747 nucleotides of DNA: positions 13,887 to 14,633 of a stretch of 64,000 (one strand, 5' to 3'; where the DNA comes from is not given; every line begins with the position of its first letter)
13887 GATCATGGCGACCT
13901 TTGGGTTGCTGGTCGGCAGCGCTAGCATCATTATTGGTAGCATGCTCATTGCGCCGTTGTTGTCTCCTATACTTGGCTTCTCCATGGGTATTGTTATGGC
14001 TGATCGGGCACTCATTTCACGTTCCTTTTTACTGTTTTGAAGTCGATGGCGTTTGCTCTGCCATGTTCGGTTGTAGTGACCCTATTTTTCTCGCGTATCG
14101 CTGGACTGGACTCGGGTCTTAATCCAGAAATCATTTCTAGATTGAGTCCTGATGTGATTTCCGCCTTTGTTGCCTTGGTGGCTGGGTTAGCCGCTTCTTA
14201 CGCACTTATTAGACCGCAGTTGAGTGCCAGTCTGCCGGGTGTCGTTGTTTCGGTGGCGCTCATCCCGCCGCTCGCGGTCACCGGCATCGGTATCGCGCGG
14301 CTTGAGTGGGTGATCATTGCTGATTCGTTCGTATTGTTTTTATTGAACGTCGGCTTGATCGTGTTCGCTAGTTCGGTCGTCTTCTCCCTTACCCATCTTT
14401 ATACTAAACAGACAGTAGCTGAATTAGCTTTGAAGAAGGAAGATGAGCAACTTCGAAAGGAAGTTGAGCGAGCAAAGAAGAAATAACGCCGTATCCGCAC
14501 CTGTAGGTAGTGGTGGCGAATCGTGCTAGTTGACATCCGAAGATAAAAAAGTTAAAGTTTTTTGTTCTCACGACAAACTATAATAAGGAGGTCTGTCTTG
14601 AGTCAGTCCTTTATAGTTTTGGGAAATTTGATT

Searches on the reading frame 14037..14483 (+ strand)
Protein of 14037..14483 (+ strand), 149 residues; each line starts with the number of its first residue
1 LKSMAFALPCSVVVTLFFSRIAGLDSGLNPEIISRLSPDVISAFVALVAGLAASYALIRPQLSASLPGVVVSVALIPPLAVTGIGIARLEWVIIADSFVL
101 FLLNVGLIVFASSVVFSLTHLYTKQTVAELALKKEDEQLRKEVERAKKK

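Call 94: search_protein_families(library=pfam, max_evalue=0.001, proteins=[window:14037-14483:+])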
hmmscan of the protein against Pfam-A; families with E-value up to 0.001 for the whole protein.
window:14037-14483:+ (149 aa): 1 family
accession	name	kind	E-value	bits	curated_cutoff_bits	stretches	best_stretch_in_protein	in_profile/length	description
PF04087.19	DUF389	-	8.3e-24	84.6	23.9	1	2-110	30-137/137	Domain of unknown function (DUF389)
